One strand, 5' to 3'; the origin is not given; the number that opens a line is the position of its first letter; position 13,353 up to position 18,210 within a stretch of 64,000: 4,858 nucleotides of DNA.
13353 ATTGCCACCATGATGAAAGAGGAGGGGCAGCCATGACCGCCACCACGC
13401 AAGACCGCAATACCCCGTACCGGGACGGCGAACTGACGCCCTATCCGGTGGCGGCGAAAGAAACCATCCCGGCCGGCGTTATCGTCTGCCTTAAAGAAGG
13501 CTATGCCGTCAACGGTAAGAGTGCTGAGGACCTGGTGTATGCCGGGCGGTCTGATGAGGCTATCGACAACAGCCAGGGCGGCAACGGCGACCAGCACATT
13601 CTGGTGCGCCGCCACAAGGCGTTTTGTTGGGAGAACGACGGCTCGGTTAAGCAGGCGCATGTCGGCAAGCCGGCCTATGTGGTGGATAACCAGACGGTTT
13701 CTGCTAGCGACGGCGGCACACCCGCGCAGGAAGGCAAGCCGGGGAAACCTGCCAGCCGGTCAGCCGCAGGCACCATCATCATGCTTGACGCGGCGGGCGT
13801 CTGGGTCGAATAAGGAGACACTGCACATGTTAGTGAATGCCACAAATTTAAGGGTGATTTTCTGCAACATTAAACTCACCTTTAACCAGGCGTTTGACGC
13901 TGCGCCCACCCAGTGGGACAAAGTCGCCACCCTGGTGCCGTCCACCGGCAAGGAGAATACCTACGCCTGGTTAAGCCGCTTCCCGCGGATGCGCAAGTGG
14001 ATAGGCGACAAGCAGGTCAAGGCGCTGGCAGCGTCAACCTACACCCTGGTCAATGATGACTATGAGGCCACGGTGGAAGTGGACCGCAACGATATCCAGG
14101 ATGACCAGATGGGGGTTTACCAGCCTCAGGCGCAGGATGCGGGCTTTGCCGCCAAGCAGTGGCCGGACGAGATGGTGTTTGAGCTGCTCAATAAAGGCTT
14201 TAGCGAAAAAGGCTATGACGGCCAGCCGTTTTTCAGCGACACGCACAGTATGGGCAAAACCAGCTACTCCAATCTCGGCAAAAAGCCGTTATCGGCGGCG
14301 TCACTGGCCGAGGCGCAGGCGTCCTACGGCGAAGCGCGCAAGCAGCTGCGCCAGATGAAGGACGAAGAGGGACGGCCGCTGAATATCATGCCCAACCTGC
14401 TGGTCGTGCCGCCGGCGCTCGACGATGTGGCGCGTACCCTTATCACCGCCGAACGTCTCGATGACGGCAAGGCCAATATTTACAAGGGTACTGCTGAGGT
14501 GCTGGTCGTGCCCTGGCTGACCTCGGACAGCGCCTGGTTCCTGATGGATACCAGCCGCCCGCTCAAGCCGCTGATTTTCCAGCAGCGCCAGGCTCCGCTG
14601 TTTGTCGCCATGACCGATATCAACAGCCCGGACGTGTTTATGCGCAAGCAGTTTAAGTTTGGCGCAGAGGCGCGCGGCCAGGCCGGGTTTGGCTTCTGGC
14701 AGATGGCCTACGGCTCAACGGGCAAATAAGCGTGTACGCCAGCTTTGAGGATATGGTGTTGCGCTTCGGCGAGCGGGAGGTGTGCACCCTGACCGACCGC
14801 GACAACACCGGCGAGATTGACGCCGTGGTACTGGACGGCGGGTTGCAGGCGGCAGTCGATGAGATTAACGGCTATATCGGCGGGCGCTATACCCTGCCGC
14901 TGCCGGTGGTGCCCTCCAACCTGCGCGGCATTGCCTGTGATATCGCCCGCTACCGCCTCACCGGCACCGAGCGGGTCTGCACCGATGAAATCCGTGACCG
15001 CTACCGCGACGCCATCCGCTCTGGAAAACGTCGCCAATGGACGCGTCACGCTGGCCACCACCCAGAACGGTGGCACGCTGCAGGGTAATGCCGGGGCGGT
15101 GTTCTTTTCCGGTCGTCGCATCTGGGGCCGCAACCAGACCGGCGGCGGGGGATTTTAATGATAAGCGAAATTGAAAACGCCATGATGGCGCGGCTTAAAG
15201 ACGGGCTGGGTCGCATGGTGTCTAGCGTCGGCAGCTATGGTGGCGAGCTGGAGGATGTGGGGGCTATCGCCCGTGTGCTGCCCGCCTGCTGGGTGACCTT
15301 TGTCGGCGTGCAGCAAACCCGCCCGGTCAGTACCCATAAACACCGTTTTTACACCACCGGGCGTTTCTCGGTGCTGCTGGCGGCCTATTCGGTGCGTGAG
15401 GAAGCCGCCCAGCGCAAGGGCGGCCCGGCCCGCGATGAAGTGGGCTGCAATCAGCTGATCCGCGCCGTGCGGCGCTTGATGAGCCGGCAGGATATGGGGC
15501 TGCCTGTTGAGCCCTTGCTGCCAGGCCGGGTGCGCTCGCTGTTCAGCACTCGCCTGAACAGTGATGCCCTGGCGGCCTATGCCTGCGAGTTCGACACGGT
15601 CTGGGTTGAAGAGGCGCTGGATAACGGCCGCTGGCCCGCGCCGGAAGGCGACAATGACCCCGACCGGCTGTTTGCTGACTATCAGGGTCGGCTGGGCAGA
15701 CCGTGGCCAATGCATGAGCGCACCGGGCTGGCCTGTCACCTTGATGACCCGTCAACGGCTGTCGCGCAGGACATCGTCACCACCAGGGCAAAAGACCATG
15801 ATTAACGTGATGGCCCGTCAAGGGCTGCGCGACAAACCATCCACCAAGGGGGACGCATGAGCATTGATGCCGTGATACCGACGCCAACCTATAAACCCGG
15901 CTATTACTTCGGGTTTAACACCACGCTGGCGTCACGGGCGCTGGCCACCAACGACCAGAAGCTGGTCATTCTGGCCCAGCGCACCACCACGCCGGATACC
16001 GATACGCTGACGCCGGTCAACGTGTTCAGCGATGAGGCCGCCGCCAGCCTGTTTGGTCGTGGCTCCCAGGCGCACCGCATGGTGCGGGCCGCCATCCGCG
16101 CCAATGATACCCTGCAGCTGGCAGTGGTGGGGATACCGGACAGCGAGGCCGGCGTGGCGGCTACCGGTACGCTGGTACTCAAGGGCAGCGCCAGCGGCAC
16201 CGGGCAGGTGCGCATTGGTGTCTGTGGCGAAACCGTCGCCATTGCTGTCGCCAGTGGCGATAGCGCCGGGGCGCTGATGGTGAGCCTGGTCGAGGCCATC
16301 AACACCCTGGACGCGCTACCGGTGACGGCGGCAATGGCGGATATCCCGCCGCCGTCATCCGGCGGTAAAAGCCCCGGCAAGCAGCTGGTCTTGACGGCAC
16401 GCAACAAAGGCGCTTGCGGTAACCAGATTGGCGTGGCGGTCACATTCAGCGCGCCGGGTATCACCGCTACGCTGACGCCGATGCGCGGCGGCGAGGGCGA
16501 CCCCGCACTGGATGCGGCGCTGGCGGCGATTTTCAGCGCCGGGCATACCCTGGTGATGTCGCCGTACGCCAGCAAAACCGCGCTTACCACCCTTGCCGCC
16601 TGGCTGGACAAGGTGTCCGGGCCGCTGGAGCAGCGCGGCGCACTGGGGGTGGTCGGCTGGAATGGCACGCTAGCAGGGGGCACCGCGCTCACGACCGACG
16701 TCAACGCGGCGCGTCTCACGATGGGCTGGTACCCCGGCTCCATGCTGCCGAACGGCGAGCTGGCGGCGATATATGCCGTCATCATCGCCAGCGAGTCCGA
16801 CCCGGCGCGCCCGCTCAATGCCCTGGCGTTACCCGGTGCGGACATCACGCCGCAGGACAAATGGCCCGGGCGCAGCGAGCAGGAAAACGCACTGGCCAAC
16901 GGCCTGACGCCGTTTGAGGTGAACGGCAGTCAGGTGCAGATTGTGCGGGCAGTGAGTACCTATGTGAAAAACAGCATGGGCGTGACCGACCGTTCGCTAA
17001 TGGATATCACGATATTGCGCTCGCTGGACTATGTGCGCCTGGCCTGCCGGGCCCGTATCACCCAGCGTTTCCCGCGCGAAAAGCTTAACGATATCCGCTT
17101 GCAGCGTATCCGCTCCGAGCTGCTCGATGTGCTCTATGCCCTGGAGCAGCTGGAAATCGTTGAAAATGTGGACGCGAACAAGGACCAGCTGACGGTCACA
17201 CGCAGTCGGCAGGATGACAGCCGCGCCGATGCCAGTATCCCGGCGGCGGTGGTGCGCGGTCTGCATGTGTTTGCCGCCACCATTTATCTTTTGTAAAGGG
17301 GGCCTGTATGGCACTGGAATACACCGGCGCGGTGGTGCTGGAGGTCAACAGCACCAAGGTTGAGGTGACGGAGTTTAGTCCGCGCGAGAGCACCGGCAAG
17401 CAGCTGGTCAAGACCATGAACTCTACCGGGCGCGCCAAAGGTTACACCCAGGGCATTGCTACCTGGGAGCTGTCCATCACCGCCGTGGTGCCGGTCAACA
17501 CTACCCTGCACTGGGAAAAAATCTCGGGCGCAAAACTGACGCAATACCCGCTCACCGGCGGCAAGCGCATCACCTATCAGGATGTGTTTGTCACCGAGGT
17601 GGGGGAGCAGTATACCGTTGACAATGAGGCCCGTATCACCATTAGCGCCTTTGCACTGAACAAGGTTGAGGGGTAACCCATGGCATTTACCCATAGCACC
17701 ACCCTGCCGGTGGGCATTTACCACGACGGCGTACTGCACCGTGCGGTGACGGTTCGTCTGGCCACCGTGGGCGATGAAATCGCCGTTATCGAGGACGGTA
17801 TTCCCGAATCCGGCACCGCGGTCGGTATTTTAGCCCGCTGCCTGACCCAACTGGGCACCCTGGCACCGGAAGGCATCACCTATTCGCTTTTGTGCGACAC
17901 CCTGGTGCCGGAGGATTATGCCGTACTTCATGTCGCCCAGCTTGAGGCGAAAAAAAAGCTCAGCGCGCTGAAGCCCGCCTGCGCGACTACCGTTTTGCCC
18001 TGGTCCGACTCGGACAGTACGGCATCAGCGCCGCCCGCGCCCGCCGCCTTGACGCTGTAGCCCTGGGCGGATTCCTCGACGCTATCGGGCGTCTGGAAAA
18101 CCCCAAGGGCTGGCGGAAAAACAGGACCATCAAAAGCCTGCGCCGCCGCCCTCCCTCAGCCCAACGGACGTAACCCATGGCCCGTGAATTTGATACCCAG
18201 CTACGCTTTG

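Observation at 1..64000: About 15 of roughly 40 chromosomal genes are pseudogenes, a signature of a genome in early reductive evolution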

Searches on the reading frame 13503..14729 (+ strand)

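Call 27: search_protein_families(library=phrogs, proteins=[window:13503-14729:+])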
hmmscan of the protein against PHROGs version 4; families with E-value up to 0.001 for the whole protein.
window:13503-14729:+ (408 aa): 5 families
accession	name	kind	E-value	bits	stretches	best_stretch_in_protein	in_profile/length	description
phrog_371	-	head and packaging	1.2e-104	350.8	3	109-259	2-158/303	major head protein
phrog_4523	-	head and packaging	3.7e-16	60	1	126-348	372-587/644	major head and protease protein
phrog_133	-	head and packaging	3.2e-15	56.8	1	191-351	462-615/668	head maturation protease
phrog_29592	-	unknown function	5.4e-05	22.6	1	197-348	683-828/893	-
phrog_26519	-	unknown function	0.00088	20.1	0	267-320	50-102/192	-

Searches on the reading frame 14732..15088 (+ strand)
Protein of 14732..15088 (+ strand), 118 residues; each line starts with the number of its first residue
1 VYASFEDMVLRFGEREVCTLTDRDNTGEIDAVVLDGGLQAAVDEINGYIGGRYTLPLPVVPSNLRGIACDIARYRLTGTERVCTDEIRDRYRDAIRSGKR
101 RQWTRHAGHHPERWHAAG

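Call 28: search_protein_families(library=phrogs, proteins=[window:14732-15088:+])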
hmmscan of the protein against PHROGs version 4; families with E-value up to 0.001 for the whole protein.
window:14732-15088:+ (118 aa): 2 families
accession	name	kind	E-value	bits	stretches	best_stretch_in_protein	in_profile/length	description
phrog_195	-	connector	5.1e-38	132.2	1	1-96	164-259/386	head-tail adaptor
phrog_11893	-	unknown function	9.7e-07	30.1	1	64-96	47-79/125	-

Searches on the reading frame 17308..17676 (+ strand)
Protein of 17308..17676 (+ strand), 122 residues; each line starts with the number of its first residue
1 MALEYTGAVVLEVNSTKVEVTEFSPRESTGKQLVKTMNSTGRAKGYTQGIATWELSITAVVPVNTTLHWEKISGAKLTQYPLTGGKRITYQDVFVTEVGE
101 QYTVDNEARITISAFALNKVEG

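Call 28: search_protein_families(library=phrogs, proteins=[window:17308-17676:+])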
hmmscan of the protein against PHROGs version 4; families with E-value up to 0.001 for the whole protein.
window:17308-17676:+ (122 aa): 1 family
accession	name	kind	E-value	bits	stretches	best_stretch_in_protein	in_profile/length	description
phrog_185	-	tail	3e-26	92.8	1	3-114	3-113/119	tail tube protein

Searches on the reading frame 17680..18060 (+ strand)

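Call 28: search_protein_families(library=phrogs, proteins=[window:17680-18060:+])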
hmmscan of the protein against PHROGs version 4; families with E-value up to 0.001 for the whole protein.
window:17680-18060:+ (126 aa): 1 family
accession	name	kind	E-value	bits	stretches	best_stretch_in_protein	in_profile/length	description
phrog_508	-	tail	3.1e-20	73.4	1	4-118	24-150/155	tail assembly chaperone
